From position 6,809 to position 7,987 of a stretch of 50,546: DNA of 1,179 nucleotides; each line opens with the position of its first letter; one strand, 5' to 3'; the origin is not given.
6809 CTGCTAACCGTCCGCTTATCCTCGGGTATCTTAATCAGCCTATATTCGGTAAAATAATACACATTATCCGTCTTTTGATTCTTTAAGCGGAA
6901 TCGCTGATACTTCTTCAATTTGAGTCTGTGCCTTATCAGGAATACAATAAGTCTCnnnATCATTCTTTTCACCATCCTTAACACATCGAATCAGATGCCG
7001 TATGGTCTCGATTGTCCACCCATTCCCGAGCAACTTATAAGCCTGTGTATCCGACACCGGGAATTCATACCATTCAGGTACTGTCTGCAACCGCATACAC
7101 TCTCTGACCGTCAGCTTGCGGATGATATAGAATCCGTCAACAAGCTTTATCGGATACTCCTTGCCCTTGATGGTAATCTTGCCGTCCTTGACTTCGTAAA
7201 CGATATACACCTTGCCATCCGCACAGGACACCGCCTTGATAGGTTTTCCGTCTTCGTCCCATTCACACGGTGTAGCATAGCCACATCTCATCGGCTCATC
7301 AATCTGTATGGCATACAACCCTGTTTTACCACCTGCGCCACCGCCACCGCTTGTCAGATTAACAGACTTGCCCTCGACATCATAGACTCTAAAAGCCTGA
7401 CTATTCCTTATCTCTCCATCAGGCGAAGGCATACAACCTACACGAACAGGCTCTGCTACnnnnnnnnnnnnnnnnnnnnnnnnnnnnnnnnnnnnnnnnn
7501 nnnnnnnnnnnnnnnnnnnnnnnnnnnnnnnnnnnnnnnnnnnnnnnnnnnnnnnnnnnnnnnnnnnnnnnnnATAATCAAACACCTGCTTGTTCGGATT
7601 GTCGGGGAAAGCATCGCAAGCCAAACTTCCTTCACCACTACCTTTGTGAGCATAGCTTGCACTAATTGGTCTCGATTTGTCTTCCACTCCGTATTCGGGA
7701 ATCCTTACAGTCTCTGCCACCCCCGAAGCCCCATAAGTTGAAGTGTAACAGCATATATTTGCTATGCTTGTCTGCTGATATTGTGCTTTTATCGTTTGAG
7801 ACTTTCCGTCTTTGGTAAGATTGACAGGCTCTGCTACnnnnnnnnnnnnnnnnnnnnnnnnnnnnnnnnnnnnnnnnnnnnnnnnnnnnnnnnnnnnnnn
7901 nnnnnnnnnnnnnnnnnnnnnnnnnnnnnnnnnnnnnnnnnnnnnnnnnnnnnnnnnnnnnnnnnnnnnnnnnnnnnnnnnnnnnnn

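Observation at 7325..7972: C5-cytosine methyltransferase with five tandem target-recognition-domain-like modules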

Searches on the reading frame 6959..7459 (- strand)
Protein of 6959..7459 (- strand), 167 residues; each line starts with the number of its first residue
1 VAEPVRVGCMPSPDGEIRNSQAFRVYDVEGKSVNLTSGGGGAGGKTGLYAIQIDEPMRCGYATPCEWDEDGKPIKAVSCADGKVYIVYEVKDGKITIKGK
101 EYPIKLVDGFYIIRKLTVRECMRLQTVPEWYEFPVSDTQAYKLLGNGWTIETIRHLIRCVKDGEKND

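Call 86: predict_structure(alignment_id=A6)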
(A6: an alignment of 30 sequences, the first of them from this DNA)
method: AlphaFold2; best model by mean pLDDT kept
length: 167 residues; sequences in the alignment: 30
mean_pLDDT: 55.9   pTM: 0.43
mean pLDDT of the five models: 55.9, 55.2, 53.8, 53.0, 50.8
residues with pLDDT >= 90: 0; 70-90: 47; 50-70: 55; < 50: 65
segments of 3 or more residues with pLDDT < 50: 1-7, 26-59, 147-167
pLDDT, mean of each block of 10 residues (from residue 1): 38 54 48 37 33 35 81 80 79 78 72 66 54 64 49 42 34
secondary structure, 60 per line:
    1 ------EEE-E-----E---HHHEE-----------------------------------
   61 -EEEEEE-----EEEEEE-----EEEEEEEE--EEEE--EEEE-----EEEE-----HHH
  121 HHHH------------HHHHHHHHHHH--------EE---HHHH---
elements in order: E7-9 E62-67 E73-78 E84-91 E94-97 E100-103 E109-112 H118-124 H137-147 H161-164

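Call 89: fold_search(model_id=the predicted structure, library=pdb)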
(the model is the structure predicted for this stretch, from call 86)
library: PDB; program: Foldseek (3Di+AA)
matches with E <= 10: 69; with E <= 0.001: 0
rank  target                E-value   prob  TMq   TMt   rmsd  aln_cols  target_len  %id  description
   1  6wqu_C                1.5e+00  0.08  0.14  0.07   8.0        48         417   19  CSL (RBPJ) bound to Notch3 RAM and DNA (released 2021-03-31)
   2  5eg6_C                2.1e+00  0.08  0.14  0.07   8.1        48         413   19  CSL-RITA complex bound to DNA (released 2017-04-26)
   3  2k46_MODEL_1_A        2.2e+00  0.01  0.13  0.12  16.7       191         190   12  Xenopus laevis malectin complexed with nigerose (Glcalpha1-3Glc) (released 2008-08-12)
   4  8p5d_MD1              2.7e+00  0.02  0.11  0.12  13.2       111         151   11  Spraguea lophii ribosome in the closed conformation by cryo sub tomogram averaging (released 2023-06-21)
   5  3brg_C                2.9e+00  0.06  0.14  0.07   8.2        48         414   19  CSL (RBP-Jk) bound to DNA (released 2008-04-01)
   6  8pw4_A                2.9e+00  0.03  0.08  0.14   9.4        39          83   13  Protein p6 from bacteriophage phi29, C-terminal delta20 truncated version (released 2024-01-17)
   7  3hi2_A                3.5e+00  0.03  0.12  0.24  11.0        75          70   16  Structure of the N-terminal domain of the E. coli antitoxin MqsA (YgiT/b3021) in complex with the E. coli toxin MqsR ( (released 2010-01-12)
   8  4qrd                  3.5e+00  0.02  0.13  0.05  14.6        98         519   11  Structure of Methionyl-tRNA Synthetase in complex with N-(1H-benzimidazol-2-ylmethyl)-N'-(2,4-dichlorophenyl)-6-(morphol (released 2015-07-29)
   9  2gsb_MODEL_1_A        3.7e+00  0.04  0.13  0.17   9.0        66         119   11  Solution structure of the second SH2 domain of human Ras GTPase-activating protein 1 (released 2007-05-01)
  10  6pxb_B                4.2e+00  0.08  0.14  0.21   4.9        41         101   17  N-Terminal SH2 domain of the p120RasGAP (released 2019-12-18)
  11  3brf_A                4.2e+00  0.04  0.12  0.06   7.6        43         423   14  CSL (Lag-1) bound to DNA with Lin-12 RAM peptide, C2221 (released 2008-04-01)
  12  3kio_B                4.2e+00  0.01  0.14  0.15  14.5       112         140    9  mouse RNase H2 complex (released 2009-11-17)
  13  7qep_N1               4.2e+00  0.01  0.08  0.08  15.9       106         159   14  Cryo-EM structure of the ribosome from Encephalitozoon cuniculi (released 2022-02-09)
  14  3iag_C                4.4e+00  0.05  0.14  0.06   8.1        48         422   19  CSL (RBP-Jk) bound to HES-1 nonconsensus site (released 2009-11-10)
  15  6dks_C                4.4e+00  0.04  0.14  0.07   8.1        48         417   19  Structure of the Rbpj-SHARP-DNA Repressor Complex (released 2019-01-02)
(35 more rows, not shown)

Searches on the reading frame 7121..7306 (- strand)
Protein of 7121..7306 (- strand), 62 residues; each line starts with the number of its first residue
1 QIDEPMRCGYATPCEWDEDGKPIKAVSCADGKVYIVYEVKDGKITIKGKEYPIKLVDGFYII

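Call 61: search_solved_structures(query=A4, max_evalue=10, show_alignments=2)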
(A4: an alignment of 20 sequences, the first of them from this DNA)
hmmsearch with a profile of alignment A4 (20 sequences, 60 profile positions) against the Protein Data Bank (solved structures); distinct sequences matched with E-value up to 10: 9.
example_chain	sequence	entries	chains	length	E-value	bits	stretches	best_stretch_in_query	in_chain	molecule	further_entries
3ob8_A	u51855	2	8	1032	0.048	16.7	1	11-36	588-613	Beta-galactosidase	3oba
8gqe_A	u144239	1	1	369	0.35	13.9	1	11-47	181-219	WD repeat-containing protein RUP2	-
9kd0_A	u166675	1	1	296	0.78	12.8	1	39-59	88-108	4-deoxy-L-threo-5-hexosulose-uronate ketol-isomerase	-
9tfo_A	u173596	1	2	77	0.85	12.7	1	15-51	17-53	Integrated HMA domain of Rmo2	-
7jil_F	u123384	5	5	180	1.1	12.3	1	36-48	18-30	50S ribosomal protein L6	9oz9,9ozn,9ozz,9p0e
4x5s_A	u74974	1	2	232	1.1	12.3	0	28-52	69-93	Carbonic anhydrase (Carbonate dehydratase)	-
5xgx_A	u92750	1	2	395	1.1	12.3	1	21-54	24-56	Isoaspartyl dipeptidase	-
5xgw_A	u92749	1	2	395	1.1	12.3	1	21-54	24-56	Isoaspartyl dipeptidase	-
5lnl_A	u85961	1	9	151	1.2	12.2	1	25-57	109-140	Hsf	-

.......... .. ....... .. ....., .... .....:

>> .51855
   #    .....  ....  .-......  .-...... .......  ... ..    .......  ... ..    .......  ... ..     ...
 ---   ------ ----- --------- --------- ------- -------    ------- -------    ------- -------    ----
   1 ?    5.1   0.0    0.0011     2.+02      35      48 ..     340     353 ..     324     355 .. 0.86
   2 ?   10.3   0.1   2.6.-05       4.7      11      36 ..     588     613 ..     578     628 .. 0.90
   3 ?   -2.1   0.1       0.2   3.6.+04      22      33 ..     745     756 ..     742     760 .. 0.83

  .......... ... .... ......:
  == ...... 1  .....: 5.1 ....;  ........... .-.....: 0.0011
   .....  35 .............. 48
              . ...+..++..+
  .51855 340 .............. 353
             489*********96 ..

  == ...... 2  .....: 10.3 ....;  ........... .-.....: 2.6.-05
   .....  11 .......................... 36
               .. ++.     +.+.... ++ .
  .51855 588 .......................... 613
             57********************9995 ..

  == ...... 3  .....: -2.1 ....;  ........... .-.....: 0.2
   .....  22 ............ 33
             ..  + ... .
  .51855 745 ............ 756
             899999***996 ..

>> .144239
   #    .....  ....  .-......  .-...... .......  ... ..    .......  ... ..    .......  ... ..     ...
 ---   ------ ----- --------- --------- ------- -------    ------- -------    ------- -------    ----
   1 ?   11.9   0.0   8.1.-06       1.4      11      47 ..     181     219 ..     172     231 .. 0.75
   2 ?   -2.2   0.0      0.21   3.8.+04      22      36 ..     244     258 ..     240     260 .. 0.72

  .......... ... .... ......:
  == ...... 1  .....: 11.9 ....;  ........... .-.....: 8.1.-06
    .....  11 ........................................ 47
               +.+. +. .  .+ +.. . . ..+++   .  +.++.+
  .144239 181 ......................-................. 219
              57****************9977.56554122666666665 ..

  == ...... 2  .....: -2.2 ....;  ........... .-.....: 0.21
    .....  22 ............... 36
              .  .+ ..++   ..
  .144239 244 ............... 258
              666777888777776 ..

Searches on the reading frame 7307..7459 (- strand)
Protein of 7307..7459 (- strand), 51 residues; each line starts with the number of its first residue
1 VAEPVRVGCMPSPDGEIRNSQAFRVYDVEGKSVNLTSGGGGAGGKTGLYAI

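Call 38: search_solved_structures(query=A2, max_evalue=10, show_alignments=4)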
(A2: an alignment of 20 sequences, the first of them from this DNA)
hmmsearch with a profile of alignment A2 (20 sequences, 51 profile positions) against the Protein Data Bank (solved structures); distinct sequences matched with E-value up to 10: 16.
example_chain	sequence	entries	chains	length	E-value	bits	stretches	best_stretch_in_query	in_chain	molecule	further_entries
2uyc_A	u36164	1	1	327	0.00027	24.3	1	18-49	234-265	MODIFICATION METHYLASE HHAI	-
2i9k_A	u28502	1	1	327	0.00027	24.3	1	18-49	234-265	Modification methylase HhaI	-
2z6a_A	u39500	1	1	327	0.00027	24.3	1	18-49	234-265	Modification methylase HhaI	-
2z6u_A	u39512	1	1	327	0.00027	24.3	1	18-49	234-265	Modification methylase HhaI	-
2zcj_A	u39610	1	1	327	0.00027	24.3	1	18-49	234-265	Modification methylase HhaI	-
10mh_A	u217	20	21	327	0.00027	24.3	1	18-49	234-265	PROTEIN (CYTOSINE-SPECIFIC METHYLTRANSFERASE HHAI) | HaeIII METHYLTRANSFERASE | Modification methylase HhaI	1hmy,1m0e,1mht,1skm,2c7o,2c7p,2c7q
2z6q_A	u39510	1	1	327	0.00028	24.2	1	18-49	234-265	Modification methylase HhaI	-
2uz4_A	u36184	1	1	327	0.00028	24.2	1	18-49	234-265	MODIFICATION METHYLASE HHAI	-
1fjx_A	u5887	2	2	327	0.001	22.4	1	18-49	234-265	HHAI DNA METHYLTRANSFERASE | MODIFICATION METHYLASE HHAI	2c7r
2uyh_A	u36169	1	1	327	0.011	19.2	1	21-49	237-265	MODIFICATION METHYLASE HHAI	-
1svu_A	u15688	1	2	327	0.012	19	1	22-49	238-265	Modification methylase HhaI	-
5i8e_A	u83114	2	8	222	0.74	13.3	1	8-36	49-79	VRC34.01 Fab heavy chain | Monoclonal antibody VRC34.01 fragment antigen binding heavy chain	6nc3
5i8c_A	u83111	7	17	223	0.75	13.2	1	8-36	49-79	VRC34.01 Fab heavy chain | VRC34.01 FAB variable heavy chain | VRC34.01 heavy chain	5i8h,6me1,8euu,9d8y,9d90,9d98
2xdh_A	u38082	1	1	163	0.79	13.2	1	17-38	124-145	COHESIN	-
7ext_23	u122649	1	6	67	0.8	13.2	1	22-48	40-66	Phycobilisome 7.8 kDa linker polypeptide, allophycocyanin-associated, core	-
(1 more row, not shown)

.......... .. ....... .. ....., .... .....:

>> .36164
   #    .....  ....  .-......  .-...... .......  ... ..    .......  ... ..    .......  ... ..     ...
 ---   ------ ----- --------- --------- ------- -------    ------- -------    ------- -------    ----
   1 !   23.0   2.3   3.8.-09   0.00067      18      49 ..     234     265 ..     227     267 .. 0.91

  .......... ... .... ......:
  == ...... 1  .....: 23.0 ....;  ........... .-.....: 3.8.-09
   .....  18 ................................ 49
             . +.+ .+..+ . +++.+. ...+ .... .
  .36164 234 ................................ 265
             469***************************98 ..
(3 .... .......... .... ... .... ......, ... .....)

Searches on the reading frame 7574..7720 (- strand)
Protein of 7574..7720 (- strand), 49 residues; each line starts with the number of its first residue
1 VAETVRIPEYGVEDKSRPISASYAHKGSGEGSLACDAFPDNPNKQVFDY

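Call 64: search_solved_structures(query=A5, max_evalue=10, show_alignments=3)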
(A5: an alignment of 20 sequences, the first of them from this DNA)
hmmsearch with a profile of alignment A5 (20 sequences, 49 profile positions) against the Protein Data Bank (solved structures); distinct sequences matched with E-value up to 10: 4.
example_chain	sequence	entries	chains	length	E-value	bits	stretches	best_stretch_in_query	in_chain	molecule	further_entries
1bte_A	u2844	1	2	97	0.49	13.6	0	8-26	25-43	PROTEIN (ACTIVIN RECEPTOR TYPE II)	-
1lx5_B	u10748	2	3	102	0.56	13.4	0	8-26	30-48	Activin Type II Receptor | Activin receptor type 2A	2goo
5nh3_A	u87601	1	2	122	0.59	13.3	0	8-25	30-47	Activin receptor type-2A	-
7u5p_A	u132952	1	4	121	0.88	12.8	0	8-25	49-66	Activin receptor type-2A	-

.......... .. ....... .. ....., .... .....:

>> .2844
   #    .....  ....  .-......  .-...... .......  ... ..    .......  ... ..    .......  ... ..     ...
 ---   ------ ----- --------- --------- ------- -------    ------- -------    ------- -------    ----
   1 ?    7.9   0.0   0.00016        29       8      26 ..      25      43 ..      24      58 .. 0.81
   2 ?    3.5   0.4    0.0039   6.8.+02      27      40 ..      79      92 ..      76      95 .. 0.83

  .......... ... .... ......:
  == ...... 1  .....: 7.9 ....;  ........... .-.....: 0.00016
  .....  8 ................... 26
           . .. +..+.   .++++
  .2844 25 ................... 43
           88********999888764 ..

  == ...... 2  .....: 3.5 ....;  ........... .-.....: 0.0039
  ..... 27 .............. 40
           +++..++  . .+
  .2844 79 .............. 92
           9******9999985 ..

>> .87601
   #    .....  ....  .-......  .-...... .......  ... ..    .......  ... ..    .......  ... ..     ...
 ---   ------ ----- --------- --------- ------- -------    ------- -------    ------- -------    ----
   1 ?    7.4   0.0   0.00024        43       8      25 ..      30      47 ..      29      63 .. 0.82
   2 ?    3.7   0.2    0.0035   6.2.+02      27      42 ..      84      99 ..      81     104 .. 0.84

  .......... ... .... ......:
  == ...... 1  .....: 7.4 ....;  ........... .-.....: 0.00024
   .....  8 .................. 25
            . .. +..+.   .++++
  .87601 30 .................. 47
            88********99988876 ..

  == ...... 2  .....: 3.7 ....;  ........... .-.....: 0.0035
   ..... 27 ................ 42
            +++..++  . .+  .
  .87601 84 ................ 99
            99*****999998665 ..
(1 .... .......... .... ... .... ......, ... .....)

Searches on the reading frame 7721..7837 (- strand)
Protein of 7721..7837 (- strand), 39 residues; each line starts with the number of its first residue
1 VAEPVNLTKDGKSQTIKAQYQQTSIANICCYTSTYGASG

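Call 39: search_solved_structures(query=A3, max_evalue=10, show_alignments=5)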
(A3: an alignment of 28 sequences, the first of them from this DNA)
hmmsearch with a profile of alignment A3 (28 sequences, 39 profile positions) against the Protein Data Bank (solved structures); distinct sequences matched with E-value up to 10: 0.

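Call 49: search_protein_representatives(alignment_id=A3)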
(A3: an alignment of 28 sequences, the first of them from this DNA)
Query: 28 sequences, 39 profile positions. Proteins with E-value up to 0.001 (for the whole library): 274; up to 1e-10: 87; up to 1e-30: 6. The best 150 are listed.
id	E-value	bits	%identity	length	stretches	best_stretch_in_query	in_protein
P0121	3.5e-39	148.7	-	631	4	1-39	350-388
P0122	2.3e-34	133.3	-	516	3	1-39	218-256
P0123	2.1e-33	130.2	-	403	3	4-39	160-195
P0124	4.4e-33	129.2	-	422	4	1-39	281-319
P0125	4.9e-32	125.8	-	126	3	1-39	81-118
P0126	3.6e-31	123.1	-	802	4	1-39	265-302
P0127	8.0e-30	118.8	-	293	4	1-38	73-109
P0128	2.5e-29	117.2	-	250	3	4-39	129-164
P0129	8.0e-28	112.3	-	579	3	1-39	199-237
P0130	3.5e-27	110.3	-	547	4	2-39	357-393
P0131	3.7e-27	110.2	-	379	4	1-39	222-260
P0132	1.3e-26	108.4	-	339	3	1-39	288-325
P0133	4.8e-26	106.7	-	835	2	3-39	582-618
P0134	3.4e-24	100.7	-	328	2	2-39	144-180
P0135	5.0e-23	97.0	-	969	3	1-39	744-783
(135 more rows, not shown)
